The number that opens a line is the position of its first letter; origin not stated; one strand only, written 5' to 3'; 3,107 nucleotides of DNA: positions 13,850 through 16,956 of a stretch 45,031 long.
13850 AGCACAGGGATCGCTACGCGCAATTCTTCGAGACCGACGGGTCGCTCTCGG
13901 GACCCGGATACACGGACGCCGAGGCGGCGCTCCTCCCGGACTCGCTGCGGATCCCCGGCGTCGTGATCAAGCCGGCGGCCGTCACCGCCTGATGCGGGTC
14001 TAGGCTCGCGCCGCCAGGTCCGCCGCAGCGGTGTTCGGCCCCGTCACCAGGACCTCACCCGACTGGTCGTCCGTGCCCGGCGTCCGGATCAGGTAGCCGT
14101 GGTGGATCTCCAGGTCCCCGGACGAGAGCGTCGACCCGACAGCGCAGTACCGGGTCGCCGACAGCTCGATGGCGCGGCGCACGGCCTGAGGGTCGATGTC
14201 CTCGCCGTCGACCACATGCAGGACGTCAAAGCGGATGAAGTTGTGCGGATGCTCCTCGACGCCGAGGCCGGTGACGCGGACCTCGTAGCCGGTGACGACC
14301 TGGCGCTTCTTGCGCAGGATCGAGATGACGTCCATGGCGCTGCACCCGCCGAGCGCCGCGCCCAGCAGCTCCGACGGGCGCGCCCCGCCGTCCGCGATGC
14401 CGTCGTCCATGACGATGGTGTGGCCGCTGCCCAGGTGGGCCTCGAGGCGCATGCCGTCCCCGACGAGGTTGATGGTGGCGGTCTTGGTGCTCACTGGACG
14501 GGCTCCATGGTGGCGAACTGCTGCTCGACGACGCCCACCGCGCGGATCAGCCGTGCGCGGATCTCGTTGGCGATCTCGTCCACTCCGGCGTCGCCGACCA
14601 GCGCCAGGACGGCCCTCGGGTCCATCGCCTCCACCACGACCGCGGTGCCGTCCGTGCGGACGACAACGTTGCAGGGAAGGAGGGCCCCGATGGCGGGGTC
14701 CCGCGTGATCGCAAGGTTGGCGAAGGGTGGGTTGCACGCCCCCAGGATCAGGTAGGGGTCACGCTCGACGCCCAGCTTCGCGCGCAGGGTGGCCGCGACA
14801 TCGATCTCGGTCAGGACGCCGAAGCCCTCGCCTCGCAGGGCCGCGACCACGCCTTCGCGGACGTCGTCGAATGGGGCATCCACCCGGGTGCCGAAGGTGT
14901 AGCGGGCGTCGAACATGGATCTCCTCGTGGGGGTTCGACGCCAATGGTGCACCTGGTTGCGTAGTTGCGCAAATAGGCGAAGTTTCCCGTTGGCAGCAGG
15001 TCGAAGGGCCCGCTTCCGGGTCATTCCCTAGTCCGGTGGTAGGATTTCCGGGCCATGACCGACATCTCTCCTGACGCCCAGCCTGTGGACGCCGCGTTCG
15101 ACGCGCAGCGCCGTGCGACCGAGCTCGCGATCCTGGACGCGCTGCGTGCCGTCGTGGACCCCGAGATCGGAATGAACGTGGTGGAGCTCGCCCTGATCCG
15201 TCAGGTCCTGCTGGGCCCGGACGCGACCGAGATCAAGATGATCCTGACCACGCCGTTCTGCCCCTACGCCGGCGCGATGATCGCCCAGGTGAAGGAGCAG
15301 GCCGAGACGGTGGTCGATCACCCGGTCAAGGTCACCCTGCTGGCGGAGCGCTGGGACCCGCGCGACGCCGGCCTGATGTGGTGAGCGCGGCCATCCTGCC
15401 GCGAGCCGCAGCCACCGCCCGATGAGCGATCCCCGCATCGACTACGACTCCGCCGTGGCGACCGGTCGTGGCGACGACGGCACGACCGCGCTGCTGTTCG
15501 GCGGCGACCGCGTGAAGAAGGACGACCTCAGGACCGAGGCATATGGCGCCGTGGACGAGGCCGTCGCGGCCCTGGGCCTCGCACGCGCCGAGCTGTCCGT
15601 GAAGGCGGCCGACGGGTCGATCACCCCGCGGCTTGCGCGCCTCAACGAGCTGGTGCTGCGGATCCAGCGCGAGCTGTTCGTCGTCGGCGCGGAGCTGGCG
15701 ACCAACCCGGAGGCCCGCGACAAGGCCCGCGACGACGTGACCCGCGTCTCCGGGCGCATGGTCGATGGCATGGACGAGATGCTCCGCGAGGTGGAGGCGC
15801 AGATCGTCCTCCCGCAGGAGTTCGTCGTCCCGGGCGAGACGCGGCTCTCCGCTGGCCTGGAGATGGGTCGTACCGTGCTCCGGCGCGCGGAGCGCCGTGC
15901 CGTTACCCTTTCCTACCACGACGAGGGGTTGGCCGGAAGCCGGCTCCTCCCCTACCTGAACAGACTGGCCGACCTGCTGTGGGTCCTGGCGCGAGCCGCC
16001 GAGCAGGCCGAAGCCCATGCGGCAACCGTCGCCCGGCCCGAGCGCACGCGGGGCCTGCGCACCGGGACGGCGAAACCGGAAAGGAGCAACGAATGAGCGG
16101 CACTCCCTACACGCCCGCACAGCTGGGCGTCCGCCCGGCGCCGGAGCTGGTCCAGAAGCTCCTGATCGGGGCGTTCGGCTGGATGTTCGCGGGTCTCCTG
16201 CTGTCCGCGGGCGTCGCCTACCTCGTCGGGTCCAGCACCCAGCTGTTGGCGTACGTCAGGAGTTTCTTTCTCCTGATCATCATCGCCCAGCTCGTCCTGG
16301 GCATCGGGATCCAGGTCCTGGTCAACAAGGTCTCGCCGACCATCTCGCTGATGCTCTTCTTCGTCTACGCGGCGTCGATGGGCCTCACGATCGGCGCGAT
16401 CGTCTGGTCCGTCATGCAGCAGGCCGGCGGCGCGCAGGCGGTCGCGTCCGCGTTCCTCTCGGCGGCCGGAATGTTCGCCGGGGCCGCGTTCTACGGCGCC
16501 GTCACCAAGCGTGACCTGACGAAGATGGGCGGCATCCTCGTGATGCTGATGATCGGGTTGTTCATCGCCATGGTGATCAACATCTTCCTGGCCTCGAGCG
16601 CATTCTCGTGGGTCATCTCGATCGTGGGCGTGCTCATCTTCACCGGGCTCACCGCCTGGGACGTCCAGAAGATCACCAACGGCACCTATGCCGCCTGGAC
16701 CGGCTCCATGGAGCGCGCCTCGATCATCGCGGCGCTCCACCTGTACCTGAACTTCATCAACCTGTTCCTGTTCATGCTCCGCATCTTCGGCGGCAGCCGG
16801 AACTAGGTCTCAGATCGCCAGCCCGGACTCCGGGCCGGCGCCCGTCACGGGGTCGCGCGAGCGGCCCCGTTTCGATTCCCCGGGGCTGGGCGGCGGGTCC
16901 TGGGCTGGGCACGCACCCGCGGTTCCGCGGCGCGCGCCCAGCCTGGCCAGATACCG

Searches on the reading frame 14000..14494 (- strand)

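Call 19: search_protein_families(library=pfam, proteins=[window:14000-14494:-], max_evalue=0.001)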
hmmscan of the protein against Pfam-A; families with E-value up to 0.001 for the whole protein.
window:14000-14494:- (164 aa): 1 family
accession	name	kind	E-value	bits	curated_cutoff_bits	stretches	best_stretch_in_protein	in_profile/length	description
PF02566.24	OsmC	-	5.8e-13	49.6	27.5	1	35-125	3-93/100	OsmC-like protein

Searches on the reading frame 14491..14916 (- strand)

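Call 19: search_protein_families(library=pfam, proteins=[window:14491-14916:-], max_evalue=0.001)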
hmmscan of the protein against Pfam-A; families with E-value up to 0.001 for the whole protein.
window:14491-14916:- (141 aa): 1 family
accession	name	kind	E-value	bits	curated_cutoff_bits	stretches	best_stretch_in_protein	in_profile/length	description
PF03625.19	DUF302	-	2.8e-23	82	23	1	38-100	1-63/63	Domain of unknown function DUF302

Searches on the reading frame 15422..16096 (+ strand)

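Call 19: search_protein_families(library=pfam, proteins=[window:15422-16096:+], max_evalue=0.001)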
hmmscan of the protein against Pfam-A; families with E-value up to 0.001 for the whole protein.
window:15422-16096:+ (224 aa): 1 family
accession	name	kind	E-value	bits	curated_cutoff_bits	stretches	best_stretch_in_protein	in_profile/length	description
PF01923.23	Cob_adeno_trans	-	1.5e-44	152.5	24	1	12-192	1-170/171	Cobalamin adenosyltransferase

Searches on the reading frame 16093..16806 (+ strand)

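Call 19: search_protein_families(library=pfam, proteins=[window:16093-16806:+], max_evalue=0.001)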
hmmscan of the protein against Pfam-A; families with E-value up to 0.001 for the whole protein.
window:16093-16806:+ (237 aa): 2 families
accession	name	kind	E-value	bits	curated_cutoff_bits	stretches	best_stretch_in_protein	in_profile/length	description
PF01027.25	Bax1-I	-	9.9e-47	159.8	34.1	1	23-232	3-207/207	Inhibitor of apoptosis-promoting Bax1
PF12811.12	BaxI_1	-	0.00043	20.4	26.2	1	31-232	33-228/233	Bax inhibitor 1 like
